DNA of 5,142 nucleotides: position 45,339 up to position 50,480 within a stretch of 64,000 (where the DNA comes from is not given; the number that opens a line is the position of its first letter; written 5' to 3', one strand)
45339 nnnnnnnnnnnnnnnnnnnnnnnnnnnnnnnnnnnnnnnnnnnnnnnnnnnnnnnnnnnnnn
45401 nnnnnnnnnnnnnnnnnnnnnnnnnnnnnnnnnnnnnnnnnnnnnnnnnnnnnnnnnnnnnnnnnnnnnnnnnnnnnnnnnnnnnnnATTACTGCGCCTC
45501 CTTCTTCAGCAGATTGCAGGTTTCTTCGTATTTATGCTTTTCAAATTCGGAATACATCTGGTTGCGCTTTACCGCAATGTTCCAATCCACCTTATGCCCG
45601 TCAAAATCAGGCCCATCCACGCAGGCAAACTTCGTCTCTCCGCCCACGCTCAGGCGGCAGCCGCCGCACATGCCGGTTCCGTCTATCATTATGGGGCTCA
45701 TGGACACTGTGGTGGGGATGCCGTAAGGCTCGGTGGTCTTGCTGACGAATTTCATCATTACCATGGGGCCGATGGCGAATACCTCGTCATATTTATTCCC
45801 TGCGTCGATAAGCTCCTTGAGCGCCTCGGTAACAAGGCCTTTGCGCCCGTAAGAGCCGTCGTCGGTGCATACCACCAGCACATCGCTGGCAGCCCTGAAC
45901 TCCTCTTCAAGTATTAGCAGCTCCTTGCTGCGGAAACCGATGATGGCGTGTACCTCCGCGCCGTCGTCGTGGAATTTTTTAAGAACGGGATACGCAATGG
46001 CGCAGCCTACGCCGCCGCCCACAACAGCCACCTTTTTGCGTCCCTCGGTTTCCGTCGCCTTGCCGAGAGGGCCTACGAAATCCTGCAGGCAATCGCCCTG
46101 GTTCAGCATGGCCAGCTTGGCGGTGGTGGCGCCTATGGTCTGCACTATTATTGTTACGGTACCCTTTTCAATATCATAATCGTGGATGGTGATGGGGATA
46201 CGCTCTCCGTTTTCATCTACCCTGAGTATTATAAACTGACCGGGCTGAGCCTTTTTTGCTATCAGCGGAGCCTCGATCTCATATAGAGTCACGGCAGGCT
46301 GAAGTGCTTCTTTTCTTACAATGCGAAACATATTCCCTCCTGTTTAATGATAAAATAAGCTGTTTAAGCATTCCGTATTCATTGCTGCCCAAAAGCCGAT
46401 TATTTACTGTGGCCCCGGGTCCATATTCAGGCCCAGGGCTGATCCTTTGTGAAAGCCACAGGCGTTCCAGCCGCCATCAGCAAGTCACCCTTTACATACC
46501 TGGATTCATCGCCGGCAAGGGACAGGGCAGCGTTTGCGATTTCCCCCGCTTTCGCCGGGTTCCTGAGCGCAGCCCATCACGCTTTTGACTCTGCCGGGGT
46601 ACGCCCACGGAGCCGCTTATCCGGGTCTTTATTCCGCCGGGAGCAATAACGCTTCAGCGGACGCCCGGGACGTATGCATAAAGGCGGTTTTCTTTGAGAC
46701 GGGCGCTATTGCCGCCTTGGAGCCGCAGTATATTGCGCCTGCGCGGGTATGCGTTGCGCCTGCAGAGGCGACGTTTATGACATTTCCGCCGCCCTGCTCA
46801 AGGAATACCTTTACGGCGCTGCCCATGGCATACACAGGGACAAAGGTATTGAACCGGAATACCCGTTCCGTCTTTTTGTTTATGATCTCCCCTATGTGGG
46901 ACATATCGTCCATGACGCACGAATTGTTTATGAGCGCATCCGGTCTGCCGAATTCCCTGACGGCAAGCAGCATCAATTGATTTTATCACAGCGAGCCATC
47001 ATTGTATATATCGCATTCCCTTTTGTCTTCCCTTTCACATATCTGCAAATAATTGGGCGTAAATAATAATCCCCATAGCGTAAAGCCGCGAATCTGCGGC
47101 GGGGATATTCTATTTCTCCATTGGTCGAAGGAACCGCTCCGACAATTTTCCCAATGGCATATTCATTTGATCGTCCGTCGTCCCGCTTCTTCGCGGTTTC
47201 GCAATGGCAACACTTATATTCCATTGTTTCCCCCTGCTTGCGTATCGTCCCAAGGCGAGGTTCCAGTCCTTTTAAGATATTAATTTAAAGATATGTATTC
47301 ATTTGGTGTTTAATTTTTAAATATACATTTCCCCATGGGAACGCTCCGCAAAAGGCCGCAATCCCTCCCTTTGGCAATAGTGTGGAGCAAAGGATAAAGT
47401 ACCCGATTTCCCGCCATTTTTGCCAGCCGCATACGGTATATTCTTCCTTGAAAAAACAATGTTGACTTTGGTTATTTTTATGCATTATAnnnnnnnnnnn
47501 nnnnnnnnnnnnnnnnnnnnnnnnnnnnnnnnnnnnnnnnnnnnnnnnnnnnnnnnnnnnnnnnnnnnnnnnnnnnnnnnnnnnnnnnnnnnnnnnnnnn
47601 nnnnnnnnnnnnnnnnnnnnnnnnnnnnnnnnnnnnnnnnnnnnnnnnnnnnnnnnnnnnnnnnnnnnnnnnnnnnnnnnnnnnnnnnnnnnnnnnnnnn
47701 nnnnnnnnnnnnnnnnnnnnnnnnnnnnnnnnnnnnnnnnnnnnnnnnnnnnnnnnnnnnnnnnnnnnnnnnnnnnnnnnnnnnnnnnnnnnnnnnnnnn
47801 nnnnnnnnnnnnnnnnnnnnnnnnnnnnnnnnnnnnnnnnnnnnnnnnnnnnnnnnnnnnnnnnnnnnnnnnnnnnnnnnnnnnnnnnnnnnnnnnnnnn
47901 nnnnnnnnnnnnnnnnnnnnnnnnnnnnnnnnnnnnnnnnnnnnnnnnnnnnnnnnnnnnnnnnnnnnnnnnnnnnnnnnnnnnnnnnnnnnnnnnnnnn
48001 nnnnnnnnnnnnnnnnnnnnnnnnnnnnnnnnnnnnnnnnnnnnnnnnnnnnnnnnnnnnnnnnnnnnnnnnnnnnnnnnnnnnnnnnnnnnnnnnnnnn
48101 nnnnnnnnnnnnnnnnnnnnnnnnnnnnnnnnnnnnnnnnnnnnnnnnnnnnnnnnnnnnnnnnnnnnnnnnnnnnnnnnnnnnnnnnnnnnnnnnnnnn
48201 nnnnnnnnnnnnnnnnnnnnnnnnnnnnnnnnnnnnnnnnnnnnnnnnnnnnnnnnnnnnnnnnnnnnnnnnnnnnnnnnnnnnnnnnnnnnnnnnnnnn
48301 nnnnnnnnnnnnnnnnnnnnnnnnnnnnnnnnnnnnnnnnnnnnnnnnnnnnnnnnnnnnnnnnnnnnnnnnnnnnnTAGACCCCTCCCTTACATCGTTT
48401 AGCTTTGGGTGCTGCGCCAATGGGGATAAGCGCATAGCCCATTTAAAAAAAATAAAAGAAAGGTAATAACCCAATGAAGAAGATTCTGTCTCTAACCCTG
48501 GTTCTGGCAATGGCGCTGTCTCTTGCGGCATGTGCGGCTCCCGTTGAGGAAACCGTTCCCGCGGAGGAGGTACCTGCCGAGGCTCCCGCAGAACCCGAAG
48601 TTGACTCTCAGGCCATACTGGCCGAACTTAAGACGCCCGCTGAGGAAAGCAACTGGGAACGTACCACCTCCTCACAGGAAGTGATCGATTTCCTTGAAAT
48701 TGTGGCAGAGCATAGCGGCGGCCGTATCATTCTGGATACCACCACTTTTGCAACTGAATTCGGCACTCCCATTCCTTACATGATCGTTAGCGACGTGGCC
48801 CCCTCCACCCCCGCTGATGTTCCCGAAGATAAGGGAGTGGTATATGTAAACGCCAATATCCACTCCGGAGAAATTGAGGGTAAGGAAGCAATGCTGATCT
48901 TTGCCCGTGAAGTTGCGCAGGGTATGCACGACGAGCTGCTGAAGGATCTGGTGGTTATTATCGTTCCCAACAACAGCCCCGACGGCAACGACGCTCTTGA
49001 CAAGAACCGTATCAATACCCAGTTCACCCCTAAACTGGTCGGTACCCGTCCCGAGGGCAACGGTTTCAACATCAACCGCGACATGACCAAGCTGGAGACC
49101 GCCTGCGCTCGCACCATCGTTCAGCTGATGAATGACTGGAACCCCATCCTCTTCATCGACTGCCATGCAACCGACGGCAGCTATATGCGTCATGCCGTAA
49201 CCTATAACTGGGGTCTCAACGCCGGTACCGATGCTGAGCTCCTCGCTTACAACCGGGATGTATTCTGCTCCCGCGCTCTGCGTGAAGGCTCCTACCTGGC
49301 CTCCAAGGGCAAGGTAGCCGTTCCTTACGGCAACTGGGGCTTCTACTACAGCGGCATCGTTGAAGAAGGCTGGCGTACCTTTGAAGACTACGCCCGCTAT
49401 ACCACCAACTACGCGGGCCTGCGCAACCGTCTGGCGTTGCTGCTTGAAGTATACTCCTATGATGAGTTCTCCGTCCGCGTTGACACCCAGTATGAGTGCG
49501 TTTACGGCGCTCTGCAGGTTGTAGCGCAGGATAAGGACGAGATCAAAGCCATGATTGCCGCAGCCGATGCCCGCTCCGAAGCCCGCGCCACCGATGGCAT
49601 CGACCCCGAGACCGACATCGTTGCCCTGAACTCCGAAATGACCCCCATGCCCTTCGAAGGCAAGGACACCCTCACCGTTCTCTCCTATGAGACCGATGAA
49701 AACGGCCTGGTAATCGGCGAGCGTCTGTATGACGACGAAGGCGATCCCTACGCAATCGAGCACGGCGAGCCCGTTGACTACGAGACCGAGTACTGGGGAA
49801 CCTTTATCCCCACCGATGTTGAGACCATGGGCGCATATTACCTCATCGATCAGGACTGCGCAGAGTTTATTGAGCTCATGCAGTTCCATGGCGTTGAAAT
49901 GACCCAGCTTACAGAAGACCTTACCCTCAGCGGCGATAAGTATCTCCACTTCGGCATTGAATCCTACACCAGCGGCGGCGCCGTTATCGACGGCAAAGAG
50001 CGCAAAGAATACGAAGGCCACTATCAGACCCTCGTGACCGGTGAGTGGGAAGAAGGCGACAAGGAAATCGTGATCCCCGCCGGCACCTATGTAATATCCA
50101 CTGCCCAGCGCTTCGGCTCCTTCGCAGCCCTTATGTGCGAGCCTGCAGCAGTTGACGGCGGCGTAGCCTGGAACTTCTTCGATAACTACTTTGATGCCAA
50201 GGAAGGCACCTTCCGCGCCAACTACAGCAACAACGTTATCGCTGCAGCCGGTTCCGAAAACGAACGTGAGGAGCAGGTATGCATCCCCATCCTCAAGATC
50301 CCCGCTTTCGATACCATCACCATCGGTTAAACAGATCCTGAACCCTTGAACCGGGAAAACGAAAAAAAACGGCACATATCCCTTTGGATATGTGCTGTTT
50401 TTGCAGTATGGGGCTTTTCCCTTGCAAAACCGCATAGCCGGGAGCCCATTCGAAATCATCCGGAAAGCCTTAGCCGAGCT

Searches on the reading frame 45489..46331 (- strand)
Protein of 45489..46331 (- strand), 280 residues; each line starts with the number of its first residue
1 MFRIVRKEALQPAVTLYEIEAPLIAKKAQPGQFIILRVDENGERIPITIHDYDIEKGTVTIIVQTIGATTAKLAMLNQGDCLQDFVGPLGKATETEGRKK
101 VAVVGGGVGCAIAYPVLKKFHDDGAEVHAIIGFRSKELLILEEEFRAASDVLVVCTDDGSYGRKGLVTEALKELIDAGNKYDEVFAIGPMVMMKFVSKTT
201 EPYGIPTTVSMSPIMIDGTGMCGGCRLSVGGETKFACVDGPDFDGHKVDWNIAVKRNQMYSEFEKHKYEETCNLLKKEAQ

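Call 83: search_protein_families(library=pfam, proteins=[window:45489-46331:-], max_evalue=0.00001)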
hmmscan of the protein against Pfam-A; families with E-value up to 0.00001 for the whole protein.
window:45489-46331:- (280 aa): 1 family
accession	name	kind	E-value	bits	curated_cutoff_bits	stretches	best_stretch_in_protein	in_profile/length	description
PF10418.14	DHODB_Fe-S_bind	-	2.7e-12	46.6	23.9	1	214-249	3-41/41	Iron-sulfur cluster binding domain of dihydroorotate dehydrogenase B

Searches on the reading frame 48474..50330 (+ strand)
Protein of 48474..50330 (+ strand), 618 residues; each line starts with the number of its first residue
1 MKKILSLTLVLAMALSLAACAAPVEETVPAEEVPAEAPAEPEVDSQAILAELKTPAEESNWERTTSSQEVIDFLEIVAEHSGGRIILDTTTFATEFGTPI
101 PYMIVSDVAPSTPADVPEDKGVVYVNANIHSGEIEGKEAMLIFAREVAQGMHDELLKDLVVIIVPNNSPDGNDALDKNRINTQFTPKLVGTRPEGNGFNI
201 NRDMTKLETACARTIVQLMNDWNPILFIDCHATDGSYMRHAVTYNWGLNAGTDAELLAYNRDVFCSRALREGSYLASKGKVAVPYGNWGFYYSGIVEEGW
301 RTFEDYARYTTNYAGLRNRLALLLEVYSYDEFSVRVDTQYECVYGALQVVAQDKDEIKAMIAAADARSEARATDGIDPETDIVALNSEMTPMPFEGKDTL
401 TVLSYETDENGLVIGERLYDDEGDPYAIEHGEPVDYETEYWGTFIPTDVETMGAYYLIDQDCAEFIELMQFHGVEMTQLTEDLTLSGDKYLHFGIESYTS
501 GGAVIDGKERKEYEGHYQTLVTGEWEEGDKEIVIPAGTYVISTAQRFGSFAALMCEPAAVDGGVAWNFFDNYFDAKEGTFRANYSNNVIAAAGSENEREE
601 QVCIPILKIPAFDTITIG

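Call 29: search_protein_families(library=pfam, proteins=[window:48474-50330:+], max_evalue=0.00001)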
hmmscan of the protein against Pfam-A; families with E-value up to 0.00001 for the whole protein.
window:48474-50330:+ (618 aa): 1 family
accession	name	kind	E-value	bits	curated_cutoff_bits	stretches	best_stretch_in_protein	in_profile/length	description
PF00246.29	Peptidase_M14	-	3.9e-07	30.4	21.6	1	98-203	28-132/286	Zinc carboxypeptidase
